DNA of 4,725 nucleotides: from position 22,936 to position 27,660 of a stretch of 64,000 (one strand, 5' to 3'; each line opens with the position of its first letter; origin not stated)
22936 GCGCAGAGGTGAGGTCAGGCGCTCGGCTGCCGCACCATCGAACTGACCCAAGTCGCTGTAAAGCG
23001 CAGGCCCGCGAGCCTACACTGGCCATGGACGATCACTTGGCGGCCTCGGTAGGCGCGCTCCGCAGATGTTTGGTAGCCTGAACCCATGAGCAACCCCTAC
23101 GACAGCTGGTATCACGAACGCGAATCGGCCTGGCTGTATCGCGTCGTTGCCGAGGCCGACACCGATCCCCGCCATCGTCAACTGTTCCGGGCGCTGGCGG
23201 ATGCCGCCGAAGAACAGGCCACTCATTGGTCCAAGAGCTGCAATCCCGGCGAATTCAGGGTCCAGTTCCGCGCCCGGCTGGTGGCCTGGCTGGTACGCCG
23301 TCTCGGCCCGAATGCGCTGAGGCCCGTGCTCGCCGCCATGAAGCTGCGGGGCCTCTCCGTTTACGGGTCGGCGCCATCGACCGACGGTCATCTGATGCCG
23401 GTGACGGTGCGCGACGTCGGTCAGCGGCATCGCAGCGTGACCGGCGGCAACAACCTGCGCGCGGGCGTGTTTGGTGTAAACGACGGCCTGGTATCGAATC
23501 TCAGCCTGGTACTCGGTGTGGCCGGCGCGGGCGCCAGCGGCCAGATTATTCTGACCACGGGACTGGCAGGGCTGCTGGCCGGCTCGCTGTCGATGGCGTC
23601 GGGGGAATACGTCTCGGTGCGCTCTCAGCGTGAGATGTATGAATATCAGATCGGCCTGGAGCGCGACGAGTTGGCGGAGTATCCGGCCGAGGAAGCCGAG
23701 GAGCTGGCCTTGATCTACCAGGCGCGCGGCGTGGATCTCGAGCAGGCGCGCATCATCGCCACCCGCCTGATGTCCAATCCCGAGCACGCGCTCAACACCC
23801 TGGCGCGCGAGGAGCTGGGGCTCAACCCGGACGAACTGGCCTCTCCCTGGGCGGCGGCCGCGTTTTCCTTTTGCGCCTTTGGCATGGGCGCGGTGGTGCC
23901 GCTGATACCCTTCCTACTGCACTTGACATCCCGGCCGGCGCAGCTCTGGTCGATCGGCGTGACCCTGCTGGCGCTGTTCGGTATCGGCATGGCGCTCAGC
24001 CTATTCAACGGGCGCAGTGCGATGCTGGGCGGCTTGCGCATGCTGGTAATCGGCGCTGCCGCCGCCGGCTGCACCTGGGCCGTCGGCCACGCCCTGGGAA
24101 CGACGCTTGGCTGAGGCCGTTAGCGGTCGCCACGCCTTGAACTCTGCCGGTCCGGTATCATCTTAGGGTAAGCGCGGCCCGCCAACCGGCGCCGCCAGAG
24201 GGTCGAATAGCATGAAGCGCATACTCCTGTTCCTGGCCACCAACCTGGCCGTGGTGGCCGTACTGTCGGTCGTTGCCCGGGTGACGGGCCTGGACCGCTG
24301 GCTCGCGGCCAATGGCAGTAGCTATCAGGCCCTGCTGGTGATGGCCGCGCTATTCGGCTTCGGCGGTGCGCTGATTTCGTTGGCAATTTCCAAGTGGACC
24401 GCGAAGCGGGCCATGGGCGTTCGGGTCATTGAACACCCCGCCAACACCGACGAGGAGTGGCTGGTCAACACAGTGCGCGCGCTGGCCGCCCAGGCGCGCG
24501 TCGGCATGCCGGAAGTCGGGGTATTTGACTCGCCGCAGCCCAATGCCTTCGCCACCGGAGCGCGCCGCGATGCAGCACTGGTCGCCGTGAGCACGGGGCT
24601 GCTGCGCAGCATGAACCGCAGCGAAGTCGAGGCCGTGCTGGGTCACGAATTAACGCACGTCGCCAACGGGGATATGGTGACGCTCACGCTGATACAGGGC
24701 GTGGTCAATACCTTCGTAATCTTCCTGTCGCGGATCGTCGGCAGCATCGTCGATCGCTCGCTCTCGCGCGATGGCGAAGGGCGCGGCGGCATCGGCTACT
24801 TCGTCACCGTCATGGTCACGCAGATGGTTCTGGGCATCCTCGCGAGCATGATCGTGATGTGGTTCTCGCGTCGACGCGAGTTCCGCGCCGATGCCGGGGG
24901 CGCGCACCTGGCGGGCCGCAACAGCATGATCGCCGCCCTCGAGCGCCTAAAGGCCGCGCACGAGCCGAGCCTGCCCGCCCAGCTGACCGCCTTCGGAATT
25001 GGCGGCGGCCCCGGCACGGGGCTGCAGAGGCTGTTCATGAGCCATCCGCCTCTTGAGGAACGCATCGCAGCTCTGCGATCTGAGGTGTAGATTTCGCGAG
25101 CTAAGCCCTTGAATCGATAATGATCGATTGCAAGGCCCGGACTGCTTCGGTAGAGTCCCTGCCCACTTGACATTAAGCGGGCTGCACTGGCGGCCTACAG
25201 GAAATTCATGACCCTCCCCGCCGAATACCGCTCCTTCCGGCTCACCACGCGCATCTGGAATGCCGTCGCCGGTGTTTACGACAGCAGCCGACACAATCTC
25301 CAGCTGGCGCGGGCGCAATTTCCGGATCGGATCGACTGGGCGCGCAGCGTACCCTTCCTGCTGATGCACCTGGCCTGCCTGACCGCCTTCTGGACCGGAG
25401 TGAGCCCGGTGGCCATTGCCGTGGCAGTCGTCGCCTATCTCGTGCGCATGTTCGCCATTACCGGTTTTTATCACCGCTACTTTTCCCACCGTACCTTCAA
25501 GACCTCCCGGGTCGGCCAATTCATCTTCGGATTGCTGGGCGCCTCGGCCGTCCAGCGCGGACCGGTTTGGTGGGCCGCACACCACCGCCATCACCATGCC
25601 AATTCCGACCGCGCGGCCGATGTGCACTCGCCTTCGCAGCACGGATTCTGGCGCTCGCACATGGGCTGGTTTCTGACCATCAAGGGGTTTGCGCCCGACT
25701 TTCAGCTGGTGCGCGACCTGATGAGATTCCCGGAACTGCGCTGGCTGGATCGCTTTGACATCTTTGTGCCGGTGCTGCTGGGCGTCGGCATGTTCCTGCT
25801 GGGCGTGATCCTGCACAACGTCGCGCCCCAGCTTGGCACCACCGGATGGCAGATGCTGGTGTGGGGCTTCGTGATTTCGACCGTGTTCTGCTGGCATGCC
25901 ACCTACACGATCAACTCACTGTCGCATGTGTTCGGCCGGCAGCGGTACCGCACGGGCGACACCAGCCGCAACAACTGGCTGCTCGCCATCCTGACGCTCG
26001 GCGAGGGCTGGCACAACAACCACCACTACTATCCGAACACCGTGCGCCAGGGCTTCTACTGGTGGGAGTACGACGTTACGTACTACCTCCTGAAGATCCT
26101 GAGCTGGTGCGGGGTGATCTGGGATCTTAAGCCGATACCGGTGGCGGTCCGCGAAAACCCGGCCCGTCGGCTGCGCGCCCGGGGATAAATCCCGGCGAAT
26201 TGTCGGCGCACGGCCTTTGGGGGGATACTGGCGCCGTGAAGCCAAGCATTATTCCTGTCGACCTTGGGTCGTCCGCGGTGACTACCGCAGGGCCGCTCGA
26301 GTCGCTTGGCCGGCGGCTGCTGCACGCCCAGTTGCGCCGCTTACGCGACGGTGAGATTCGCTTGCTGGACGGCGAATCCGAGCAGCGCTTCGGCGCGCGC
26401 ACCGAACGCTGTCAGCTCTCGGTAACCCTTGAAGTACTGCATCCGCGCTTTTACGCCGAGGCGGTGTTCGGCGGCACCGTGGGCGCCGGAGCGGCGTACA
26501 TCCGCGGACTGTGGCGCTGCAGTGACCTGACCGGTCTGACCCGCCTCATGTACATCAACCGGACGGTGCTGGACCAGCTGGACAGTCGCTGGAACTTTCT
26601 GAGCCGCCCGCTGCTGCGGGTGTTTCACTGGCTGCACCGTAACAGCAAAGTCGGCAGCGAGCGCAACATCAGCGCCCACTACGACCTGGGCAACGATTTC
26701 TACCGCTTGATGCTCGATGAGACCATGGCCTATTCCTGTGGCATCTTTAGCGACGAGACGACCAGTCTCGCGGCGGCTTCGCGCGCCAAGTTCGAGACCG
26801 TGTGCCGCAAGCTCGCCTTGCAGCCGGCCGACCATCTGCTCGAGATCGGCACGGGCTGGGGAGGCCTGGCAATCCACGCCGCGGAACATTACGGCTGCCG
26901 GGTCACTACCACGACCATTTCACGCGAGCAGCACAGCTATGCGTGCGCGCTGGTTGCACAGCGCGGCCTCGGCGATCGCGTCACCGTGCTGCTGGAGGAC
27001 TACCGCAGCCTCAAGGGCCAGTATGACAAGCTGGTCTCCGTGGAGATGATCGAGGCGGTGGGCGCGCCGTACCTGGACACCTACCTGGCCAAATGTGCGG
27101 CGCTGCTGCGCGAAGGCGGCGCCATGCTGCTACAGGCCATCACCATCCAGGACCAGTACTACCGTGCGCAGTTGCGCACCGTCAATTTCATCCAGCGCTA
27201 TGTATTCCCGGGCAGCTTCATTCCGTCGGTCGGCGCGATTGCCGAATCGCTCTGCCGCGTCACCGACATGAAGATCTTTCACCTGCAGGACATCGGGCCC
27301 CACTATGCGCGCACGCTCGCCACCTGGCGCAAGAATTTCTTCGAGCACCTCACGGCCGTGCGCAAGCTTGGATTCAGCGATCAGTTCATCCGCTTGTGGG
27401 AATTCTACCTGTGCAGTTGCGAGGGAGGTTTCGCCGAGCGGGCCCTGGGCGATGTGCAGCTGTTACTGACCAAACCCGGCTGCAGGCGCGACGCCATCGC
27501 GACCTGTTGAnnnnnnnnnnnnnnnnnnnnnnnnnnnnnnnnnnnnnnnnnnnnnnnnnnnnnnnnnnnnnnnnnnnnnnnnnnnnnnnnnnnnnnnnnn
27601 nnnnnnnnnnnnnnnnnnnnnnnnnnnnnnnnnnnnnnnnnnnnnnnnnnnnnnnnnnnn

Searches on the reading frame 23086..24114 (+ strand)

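Call 73: search_protein_families(library=pfam, proteins=[window:23086-24114:+], max_evalue=0.00001)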
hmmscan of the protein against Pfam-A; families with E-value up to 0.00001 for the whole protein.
window:23086-24114:+ (342 aa): 1 family
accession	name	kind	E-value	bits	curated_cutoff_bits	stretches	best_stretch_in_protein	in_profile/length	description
PF01988.24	VIT1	-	1.8e-69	234.3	28.1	1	124-335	1-214/214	VIT family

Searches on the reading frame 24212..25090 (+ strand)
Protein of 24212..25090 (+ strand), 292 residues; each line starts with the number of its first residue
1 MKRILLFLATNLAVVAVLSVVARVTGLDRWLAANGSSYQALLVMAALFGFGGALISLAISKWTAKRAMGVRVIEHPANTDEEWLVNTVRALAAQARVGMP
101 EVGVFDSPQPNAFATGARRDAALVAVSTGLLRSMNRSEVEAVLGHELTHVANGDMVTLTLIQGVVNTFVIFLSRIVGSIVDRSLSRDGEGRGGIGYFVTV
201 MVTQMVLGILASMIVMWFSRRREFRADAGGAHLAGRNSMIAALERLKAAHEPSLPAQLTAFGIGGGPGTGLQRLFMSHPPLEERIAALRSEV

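Call 73: search_protein_families(library=pfam, proteins=[window:24212-25090:+], max_evalue=0.00001)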
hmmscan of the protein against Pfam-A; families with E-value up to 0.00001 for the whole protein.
window:24212-25090:+ (292 aa): 1 family
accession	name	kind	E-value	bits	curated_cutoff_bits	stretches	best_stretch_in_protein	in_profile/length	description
PF01435.24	Peptidase_M48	-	2.3e-37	129.1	20.3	1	80-291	3-185/186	Peptidase family M48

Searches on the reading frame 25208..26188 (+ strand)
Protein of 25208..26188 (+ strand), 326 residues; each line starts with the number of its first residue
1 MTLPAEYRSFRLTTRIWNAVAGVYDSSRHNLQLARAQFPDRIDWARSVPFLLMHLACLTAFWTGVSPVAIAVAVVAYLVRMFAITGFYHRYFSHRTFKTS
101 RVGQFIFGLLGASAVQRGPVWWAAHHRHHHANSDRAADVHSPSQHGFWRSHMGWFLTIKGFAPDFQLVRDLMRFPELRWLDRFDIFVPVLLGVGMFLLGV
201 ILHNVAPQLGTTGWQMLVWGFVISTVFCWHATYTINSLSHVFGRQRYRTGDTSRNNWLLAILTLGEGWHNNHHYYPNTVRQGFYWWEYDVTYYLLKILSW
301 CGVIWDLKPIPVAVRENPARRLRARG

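Call 73: search_protein_families(library=pfam, proteins=[window:25208-26188:+], max_evalue=0.00001)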
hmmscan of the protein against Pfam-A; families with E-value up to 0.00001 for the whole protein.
window:25208-26188:+ (326 aa): 1 family
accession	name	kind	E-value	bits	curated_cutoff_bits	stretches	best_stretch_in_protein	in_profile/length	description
PF00487.30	FA_desaturase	-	4e-20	73.1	29.7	1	69-289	5-232/253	Fatty acid desaturase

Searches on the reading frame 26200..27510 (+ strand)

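Call 73: search_protein_families(library=pfam, proteins=[window:26200-27510:+], max_evalue=0.00001)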
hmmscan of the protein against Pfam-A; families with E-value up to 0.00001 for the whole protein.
window:26200-27510:+ (436 aa): 5 families
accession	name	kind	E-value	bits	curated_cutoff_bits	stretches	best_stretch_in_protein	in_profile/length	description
PF02353.26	CMAS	-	1.4e-82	277.6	27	1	153-416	6-268/273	Mycolic acid cyclopropane synthetase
PF13649.12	Methyltransf_25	-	1.3e-10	42.2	27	1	214-307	2-97/97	Methyltransferase domain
PF08242.18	Methyltransf_12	-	5e-08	34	30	1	214-308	1-97/98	Methyltransferase domain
PF08241.18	Methyltransf_11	-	4.6e-07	30.8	21.2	1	214-310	1-94/95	Methyltransferase domain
PF13489.12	Methyltransf_23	-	3.1e-06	27.4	27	1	207-319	20-124/164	Methyltransferase domain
